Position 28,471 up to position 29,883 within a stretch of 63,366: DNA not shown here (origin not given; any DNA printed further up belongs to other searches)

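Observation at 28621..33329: Unassigned operon: rSAM - thioesterase - crotonase - PPTase - crotonase - DarB-like KAS III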

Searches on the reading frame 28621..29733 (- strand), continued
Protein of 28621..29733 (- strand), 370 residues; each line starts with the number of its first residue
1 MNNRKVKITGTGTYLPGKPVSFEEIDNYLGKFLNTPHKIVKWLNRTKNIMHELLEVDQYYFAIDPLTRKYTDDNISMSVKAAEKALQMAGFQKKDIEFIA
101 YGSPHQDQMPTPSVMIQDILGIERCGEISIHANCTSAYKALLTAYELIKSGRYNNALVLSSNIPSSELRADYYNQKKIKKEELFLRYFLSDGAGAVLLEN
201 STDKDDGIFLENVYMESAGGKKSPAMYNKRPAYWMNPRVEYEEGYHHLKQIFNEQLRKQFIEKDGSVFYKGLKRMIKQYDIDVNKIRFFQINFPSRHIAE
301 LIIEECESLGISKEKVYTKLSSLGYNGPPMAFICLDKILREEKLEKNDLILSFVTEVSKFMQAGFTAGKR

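Call 53: predict_structure(alignment_id=A2)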
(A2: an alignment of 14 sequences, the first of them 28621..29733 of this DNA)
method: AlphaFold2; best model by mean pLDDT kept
length: 370 residues; sequences in the alignment: 14
mean_pLDDT: 69.0   pTM: 0.75
mean pLDDT of the five models: 69.0, 65.2, 63.1, 49.1, 45.2
residues with pLDDT >= 90: 96; 70-90: 107; 50-70: 59; < 50: 108
segments of 3 or more residues with pLDDT < 50: 20-32, 34-36, 42-60, 164-190, 219-242, 244-256, 321-325
pLDDT, mean of each block of 10 residues (from residue 1): 78 71 45 49 40 33 54 82 93 93 66 84 86 82 92 93 47 32 36 88 82 74 39 38 41 48 75 92 93 63 81 78 58 88 92 75 90
secondary structure, 60 per line:
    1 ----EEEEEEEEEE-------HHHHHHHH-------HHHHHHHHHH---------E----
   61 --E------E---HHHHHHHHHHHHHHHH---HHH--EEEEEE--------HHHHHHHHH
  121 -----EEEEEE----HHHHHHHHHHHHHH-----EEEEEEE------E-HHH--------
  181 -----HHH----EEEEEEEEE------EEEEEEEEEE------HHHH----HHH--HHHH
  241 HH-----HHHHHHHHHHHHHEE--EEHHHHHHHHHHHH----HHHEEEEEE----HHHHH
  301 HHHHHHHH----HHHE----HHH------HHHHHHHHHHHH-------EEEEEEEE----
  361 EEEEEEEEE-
elements in order: E5-14 H22-29 H37-46 H74-89 E98-103 H112-120 E126-131 H136-149 E155-161 E193-201 E208-217 H224-227 H237-242 H248-260 H267-278 E286-291 H296-308 H330-341 E349-356 E361-369

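Call 56: fold_search(model_id=the predicted structure, library=pdb)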
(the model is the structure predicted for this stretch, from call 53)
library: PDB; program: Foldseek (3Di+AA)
matches with E <= 10: 1553; with E <= 0.001: 1060
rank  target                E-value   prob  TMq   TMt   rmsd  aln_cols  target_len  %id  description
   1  5gk2_A                6.1e-23  1.00  0.70  0.68   7.1       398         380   23  The structure of the H302A mutant of StlD (released 2017-07-05)
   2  5gk0_C                4.5e-22  1.00  0.66  0.64   7.7       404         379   24  Crystal structure of selnomethionin-labeled ketosynthase StlD (released 2017-07-05)
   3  5gk2_D                9.5e-22  1.00  0.66  0.65   7.6       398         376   24  The structure of the H302A mutant of StlD (released 2017-07-05)
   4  5gk0_A                2.6e-21  1.00  0.69  0.67   7.4       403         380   22  Crystal structure of selnomethionin-labeled ketosynthase StlD (released 2017-07-05)
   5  5gk0_B                2.9e-21  1.00  0.65  0.66   8.3       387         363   24  Crystal structure of selnomethionin-labeled ketosynthase StlD (released 2017-07-05)
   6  5gk2_B                4.0e-21  1.00  0.66  0.64   7.8       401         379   24  The structure of the H302A mutant of StlD (released 2017-07-05)
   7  1zow_A                7.4e-21  1.00  0.63  0.73   6.3       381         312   20  Crystal Structure of S. aureus FabH, beta-ketoacyl carrier protein synthase III (released 2005-08-09)
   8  4ylt                  3.7e-20  1.00  0.63  0.74   5.8       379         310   18  Crystal structure of beta-ketoacyl-ACP synthase III (FabH) from Yersinia pestis (released 2015-04-08)
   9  4z19                  6.5e-20  1.00  0.62  0.73   6.0       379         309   20  Crystal structure of beta-ketoacyl-ACP synthase III (FabH) from Yersinia pestis with acetylated active site cysteine (released 2015-05-20)
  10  5by7_A                7.8e-20  1.00  0.65  0.71   7.3       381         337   19  AbyA1 - tetronic acid condensing enzyme (released 2016-06-29)
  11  3il7_A                1.2e-19  1.00  0.62  0.72   6.0       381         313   20  Crystal structure of S. aureus FabH (released 2009-08-25)
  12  4ryb_A                1.3e-19  1.00  0.62  0.71   5.9       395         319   18  Crystal structure of beta-ketoacyl-ACP synthase III (FabH) from Neisseria meningitidis (released 2014-12-31)
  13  4dfe_D                4.8e-19  1.00  0.61  0.68   6.2       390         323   15  Crystal structure of 3-oxoacyl-[acyl-carrier-protein] synthase III from Burkholderia xenovorans (released 2012-02-08)
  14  6x7r                  6.9e-19  1.00  0.64  0.73   5.9       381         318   18  E. coli beta-ketoacyl-[acyl carrier protein] synthase III (FabH) in complex with oxa(dethia)-coenzyme A (released 2021-06-02)
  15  3il3                  7.4e-19  1.00  0.59  0.69   8.3       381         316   16  Structure of Haemophilus influenzae FabH (released 2009-08-25)
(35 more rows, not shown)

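Call 57: search_protein_representatives(protein=window:28621-29733:-)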
Query: 370 residues. Proteins with E-value up to 0.001 (for the whole library): 814; up to 1e-10: 176; up to 1e-30: 35. The best 150 are listed.
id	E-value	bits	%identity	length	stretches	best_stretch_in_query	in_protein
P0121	6.2e-160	548.7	64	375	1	6-366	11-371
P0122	6.6e-114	397.3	50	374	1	1-366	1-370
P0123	6.7e-113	394.0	59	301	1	3-293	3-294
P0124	7.6e-103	361.0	62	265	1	109-366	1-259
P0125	8.7e-90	318.0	42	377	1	6-366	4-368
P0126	8.5e-78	278.6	41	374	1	1-366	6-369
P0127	4.2e-68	246.7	44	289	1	4-289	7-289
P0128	6.5e-65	236.2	57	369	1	4-196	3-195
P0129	8.9e-64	232.5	37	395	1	4-366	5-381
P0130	4.6e-62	226.8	54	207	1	168-366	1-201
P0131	1.2e-59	218.8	38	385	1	6-368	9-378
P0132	4.1e-59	217.1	59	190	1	3-176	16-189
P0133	6.0e-59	216.6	46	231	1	143-366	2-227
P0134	6.7e-57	209.8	35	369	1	5-365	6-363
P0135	1.1e-54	202.6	34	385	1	6-366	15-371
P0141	1.2e-46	176.1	32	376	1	5-366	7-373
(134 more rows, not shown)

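Call 67: find_encoding_contigs(protein=P0122, flank=10000, max_places=2)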
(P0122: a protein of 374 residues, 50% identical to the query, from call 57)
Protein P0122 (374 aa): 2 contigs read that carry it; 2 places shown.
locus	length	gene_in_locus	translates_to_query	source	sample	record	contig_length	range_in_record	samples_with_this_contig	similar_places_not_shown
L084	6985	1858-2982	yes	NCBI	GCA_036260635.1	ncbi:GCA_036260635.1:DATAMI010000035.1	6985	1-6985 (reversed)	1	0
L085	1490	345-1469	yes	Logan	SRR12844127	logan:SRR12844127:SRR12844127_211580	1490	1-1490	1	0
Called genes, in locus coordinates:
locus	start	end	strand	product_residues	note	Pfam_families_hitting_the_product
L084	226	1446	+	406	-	PF00109:ketoacyl-synt, PF00108:Thiolase_N, PF02801:Ketoacyl-synt_C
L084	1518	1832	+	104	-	PF00550:PP-binding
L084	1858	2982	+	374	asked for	PF00109:ketoacyl-synt (faint), PF08545:ACP_syn_III (weak)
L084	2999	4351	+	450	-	PF02310:B12-binding, PF04055:Radical_SAM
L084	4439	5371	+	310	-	PF00698:Acyl_transf_1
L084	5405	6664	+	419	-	PF02737:3HCDH_N, PF00725:3HCDH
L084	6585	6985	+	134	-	PF00378:ECH_1, PF16113:ECH_2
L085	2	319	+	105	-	?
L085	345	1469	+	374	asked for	PF00109:ketoacyl-synt (faint), PF08545:ACP_syn_III (weak)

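Call 68: find_encoding_contigs(protein=P0125, flank=10000, max_places=2)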
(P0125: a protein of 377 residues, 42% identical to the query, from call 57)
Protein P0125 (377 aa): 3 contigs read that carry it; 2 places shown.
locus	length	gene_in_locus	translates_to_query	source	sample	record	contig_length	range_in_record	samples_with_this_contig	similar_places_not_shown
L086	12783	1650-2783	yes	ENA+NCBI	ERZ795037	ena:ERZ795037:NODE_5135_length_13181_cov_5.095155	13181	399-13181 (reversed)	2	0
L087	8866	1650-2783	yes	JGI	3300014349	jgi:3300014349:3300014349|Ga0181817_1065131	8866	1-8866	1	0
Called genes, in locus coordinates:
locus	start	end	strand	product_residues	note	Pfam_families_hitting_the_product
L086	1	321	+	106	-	?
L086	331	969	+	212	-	-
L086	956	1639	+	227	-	PF00378:ECH_1, PF16113:ECH_2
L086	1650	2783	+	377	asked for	PF08545:ACP_syn_III (weak)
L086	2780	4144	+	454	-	PF02310:B12-binding, PF04055:Radical_SAM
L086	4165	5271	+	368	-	PF02737:3HCDH_N, PF00725:3HCDH (faint)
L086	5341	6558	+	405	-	PF00109:ketoacyl-synt, PF08545:ACP_syn_III (faint), PF02801:Ketoacyl-synt_C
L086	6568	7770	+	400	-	PF00201:UDPGT (weak)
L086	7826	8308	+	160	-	PF12724:Flavodoxin_5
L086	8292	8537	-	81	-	-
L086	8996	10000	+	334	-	PF01073:3Beta_HSD, PF01370:Epimerase, PF02719:Polysacc_synt_2, PF04321:RmlD_sub_bind, PF07993:NAD_binding_4, PF13460:NAD_binding_10 (weak), PF16363:GDP_Man_Dehyd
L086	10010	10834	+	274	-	PF00483:NTP_transferase, PF12804:NTP_transf_3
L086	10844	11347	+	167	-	-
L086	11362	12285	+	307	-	PF01073:3Beta_HSD, PF01370:Epimerase, PF04321:RmlD_sub_bind, PF07993:NAD_binding_4, PF16363:GDP_Man_Dehyd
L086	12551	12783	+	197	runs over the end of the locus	-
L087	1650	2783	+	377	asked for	PF08545:ACP_syn_III (weak)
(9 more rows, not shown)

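Call 69: find_encoding_contigs(protein=P0129, flank=10000, max_places=1)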
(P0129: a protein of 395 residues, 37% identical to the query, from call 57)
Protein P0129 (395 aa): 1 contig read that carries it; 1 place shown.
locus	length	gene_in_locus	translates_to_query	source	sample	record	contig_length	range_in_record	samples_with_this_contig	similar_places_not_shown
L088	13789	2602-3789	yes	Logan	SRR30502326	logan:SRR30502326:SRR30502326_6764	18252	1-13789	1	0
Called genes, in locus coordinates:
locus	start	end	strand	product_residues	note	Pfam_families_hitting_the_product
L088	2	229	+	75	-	?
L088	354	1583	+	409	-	PF00109:ketoacyl-synt, PF00108:Thiolase_N (faint), PF02801:Ketoacyl-synt_C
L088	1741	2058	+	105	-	PF00550:PP-binding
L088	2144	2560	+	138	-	PF01648:ACPS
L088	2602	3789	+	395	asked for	PF08545:ACP_syn_III (weak)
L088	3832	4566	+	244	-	PF00378:ECH_1, PF16113:ECH_2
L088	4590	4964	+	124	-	-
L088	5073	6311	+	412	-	PF12704:MacB_PCD, PF02687:FtsX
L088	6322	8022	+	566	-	-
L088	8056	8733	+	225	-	PF02463:SMC_N (weak), PF00005:ABC_tran, PF13304:AAA_21 (faint)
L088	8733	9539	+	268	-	PF00698:Acyl_transf_1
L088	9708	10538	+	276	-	PF13145:Rotamase_2 (faint), PF13616:Rotamase_3, PF00639:Rotamase, PF13616:Rotamase_3, PF00639:Rotamase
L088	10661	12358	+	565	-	PF16697:Yop-YscD_cpl (weak), PF00498:FHA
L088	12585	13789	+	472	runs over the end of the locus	PF02310:B12-binding, PF04055:Radical_SAM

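Call 70: find_encoding_contigs(protein=P0134, flank=10000, max_places=1)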
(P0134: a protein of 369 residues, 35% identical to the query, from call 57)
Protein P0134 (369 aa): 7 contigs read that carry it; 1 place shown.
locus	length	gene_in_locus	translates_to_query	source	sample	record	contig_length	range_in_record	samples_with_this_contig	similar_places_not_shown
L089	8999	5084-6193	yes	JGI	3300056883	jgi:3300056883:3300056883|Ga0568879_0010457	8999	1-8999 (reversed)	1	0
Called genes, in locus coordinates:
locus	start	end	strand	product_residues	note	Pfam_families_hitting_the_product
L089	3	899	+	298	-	?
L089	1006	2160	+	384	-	PF04015:DUF362 (weak)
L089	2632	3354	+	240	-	PF21842:DUF6901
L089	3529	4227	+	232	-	PF13511:DUF4124, PF13650:Asp_protease_2, PF13975:gag-asp_proteas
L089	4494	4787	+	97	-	-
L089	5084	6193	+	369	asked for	PF08541:ACP_syn_III_C (weak)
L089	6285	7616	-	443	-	PF00919:UPF0004, PF04055:Radical_SAM, PF01938:TRAM, PF18693:TRAM_2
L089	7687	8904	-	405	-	PF13512:TPR_18 (weak), PF00515:TPR_1 (faint), PF07719:TPR_2 (faint), PF13174:TPR_6 (faint), PF13424:TPR_12 (faint), PF13428:TPR_14 (faint), PF13525:YfiO, PF14559:TPR_19 (faint), +1 more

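Call 71: find_encoding_contigs(protein=P0141, flank=10000, max_places=1)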
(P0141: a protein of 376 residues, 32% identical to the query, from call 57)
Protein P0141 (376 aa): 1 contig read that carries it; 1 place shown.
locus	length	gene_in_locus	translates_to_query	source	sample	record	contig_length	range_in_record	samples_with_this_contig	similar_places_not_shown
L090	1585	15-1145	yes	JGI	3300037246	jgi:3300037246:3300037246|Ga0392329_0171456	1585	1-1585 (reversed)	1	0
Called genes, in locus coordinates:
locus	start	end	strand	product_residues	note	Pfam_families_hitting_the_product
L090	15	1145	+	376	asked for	PF08545:ACP_syn_III (weak), PF08541:ACP_syn_III_C (weak)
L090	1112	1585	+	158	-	?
